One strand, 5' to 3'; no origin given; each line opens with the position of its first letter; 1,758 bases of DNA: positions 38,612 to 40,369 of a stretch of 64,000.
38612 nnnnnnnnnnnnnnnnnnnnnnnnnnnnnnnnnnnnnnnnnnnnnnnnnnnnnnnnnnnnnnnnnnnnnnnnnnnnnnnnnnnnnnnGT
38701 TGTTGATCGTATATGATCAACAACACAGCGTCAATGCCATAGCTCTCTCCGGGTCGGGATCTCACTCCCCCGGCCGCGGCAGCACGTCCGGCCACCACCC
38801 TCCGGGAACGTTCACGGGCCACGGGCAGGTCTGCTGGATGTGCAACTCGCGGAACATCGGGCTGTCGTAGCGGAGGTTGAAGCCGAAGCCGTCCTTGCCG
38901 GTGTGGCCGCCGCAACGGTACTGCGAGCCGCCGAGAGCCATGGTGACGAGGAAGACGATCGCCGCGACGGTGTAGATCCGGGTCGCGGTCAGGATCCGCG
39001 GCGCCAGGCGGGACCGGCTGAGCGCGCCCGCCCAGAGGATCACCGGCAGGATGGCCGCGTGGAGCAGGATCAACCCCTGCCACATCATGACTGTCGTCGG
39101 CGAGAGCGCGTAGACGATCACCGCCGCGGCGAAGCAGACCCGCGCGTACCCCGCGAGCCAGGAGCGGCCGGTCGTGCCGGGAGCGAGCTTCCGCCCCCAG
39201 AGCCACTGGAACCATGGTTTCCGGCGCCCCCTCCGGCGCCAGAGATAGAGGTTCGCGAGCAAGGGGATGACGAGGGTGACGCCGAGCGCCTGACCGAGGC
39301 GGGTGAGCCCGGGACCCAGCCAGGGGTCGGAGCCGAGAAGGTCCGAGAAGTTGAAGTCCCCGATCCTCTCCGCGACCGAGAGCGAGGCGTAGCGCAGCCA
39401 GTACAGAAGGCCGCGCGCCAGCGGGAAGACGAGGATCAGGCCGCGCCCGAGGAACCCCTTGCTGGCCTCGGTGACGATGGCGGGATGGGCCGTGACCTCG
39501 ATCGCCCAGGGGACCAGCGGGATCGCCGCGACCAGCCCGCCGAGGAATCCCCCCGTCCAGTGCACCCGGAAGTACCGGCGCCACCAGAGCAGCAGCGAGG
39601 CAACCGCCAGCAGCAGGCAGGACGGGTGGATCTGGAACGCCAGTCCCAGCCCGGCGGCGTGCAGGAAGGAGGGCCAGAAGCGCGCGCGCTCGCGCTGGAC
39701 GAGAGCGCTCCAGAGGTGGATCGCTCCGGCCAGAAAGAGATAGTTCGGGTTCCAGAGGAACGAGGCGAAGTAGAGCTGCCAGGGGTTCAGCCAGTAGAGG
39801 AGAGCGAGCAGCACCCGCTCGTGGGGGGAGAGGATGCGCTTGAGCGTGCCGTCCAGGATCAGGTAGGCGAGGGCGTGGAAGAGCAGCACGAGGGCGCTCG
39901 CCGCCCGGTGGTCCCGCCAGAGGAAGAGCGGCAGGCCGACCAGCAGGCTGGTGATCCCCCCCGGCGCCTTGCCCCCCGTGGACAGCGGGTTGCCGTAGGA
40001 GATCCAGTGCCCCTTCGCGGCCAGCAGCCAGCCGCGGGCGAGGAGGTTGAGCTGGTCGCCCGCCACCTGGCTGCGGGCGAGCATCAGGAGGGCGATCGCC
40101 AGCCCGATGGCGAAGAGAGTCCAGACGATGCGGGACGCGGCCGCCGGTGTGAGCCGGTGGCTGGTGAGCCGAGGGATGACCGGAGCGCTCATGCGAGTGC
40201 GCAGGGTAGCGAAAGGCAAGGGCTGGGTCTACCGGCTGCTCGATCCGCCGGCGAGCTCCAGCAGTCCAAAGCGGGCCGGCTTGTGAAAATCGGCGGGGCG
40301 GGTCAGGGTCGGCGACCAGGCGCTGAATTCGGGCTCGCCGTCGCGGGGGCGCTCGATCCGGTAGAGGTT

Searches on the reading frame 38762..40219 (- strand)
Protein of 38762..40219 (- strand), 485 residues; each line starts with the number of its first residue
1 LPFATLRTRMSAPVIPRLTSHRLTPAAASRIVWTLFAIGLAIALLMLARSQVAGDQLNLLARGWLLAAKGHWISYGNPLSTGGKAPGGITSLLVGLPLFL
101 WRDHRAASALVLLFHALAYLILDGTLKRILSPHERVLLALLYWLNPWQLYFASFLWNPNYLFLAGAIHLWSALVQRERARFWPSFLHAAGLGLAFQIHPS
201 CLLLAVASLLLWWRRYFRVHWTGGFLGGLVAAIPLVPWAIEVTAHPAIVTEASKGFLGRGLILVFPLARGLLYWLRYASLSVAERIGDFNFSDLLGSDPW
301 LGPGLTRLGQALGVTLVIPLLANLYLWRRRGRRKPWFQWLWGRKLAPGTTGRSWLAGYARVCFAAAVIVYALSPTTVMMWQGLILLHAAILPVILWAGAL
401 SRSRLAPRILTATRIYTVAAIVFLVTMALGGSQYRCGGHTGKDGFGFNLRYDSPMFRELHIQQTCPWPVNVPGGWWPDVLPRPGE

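Call 4: search_protein_families(library=pfam, proteins=[window:38762-40219:-], max_evalue=0.1)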
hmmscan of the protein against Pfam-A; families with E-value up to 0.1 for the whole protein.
window:38762-40219:- (485 aa): 1 family
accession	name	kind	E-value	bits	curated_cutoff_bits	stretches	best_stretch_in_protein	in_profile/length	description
PF13231.12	PMT_2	-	0.0018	18.9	26.1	1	108-238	25-157/160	Dolichyl-phosphate-mannose-protein mannosyltransferase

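Call 9: find_related_loci(query=window:38765-40192:-, collection=genome_contigs, flank=10000)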
Query window:38765-40192:- (476 aa) in genome_contigs; peptide patterns used: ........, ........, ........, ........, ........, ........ (x = any residue, [..] = any of these).
98 stretches matched a pattern; 36 encode a relative of the query (tblastn E <= 1e-3); 36 distinct loci.
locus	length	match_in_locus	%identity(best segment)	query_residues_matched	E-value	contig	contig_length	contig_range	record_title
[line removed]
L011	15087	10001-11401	94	10-476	0e+0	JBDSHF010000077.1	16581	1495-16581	MAG: Thermoanaerobaculia bacterium isolate cluster1_bin.27 k127_957449, whole genome shotgun sequence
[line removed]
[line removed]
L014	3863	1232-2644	75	1-476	0e+0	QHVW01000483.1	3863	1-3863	MAG: Acidobacteria bacterium isolate gp7 AA5 14_0903_05_20cm_scaffold_7675_curated, whole genome shotgun sequence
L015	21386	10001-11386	76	7-476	0e+0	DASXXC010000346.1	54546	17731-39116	MAG TPA_asm: Thermoanaerobaculia bacterium isolate SMAG_U4788 k141_242258, whole genome shotgun sequence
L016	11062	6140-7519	76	3-471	0e+0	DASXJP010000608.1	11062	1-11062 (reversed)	MAG TPA_asm: Thermoanaerobaculia bacterium isolate SMAG_U5251 k141_1296672, whole genome shotgun sequence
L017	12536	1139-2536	75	7-476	0e+0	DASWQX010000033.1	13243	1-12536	MAG TPA_asm: Thermoanaerobaculia bacterium isolate SMAG_U3506 k141_1734736, whole genome shotgun sequence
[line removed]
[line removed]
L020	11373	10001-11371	78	8-471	0e+0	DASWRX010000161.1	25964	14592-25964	MAG TPA_asm: Thermoanaerobaculia bacterium isolate SMAG_U3534 k141_2631391, whole genome shotgun sequence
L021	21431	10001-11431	69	6-472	0e+0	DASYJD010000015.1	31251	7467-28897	MAG TPA_asm: Thermoanaerobaculia bacterium isolate SMAG_U4286 k141_830813, whole genome shotgun sequence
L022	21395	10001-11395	77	3-476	0e+0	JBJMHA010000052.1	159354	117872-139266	MAG: Thermoanaerobaculia bacterium isolate H1_16_all_fractions_metab_conc_6_69_19 k255_2692759, whole genome shotgun seq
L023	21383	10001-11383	70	8-473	0e+0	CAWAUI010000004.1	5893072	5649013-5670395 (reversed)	MAG: Thermoanaerobaculaceae bacterium isolate MFD09730.bin.2.32 genome assembly, contig: contig_588, whole genome shotgu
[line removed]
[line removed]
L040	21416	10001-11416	70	10-472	0e+0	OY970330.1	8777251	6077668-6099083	MAG: Thermoanaerobaculaceae bacterium isolate MFD05537.bin.c.1 genome assembly, chromosome: 1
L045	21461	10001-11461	68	4-476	0e+0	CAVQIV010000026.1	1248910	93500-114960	MAG: Thermoanaerobaculaceae bacterium isolate MFD10043.bin.2.76 genome assembly, contig: contig_9218, whole genome shotg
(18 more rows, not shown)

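Call 93: search_protein_families(library=pfam, proteins=[L011:11426-11773:-, L014:2655-3005:-, L018:11387-11737:-, L032:11348-11701:-, L045:11434-11781:+, L045:12206-12811:-, L045:12723-12968:-, L040:11492-12346:-], max_evalue=0.01)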
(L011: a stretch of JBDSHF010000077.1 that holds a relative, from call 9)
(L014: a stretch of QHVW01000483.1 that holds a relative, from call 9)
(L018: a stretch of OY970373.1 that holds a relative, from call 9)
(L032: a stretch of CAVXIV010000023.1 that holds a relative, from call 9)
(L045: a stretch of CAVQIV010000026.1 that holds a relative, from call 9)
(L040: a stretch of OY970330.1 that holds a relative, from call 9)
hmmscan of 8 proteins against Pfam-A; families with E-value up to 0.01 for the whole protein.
L011:11426-11773:- (115 aa): 2 families
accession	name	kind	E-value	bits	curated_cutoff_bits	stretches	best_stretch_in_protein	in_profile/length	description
PF18480.7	DUF5615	-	2.9e-12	46.9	23.8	1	1-109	1-103/110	Domain of unknown function (DUF5615)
PF18478.7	PIN_10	-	0.005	17.3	26.2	1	1-59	1-61/84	PIN like domain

L014:2655-3005:- (116 aa): 1 family
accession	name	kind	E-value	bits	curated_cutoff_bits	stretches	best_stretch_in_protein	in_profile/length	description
PF18480.7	DUF5615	-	1.2e-08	35.2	23.8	1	3-59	2-56/110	Domain of unknown function (DUF5615)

L018:11387-11737:- (116 aa): 1 family
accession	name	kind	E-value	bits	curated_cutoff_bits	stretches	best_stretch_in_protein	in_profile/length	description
PF18480.7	DUF5615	-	1.1e-12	48.3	23.8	1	3-84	2-77/110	Domain of unknown function (DUF5615)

L032:11348-11701:- (117 aa): 1 family
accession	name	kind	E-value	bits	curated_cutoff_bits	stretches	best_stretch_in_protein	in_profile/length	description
PF18480.7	DUF5615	-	8.1e-09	35.8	23.8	1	4-58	3-55/110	Domain of unknown function (DUF5615)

L045:11434-11781:+ (115 aa): 3 families
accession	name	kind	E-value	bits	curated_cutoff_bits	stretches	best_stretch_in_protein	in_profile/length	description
PF13744.12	HTH_37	-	3.4e-25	88.1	27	1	27-108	1-80/80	Helix-turn-helix domain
PF01381.28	HTH_3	-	2.8e-05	24.5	23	1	51-98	1-47/55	Helix-turn-helix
PF13560.12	HTH_31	-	0.0005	20.8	27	1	52-97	7-52/64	Helix-turn-helix domain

L045:12206-12811:- (201 aa): 5 families
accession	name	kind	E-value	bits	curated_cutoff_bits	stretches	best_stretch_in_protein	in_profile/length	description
PF22785.1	Tc-R-P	-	2.8e-11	44.3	27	1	52-155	10-106/106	Polymorphic toxin system, DSP-PTPase phosphatase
PF00782.25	DSPc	-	7.4e-09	36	33.5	1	114-175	59-121/133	Dual specificity phosphatase, catalytic domain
PF22784.1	PTP-SAK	-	6e-08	33.3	27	1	71-193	34-147/153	Swiss Army Knife protein, DSP-PTPase phosphatase domain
PF05706.17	CDKN3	-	1.4e-05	25.3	20.7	1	66-155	72-160/168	Cyclin-dependent kinase inhibitor 3 (CDKN3)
PF00102.32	Y_phosphatase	-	2.1e-05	24.7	20.9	1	103-154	143-195/234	Protein-tyrosine phosphatase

L045:12723-12968:- (81 aa): 0 families

L040:11492-12346:- (284 aa): 0 families
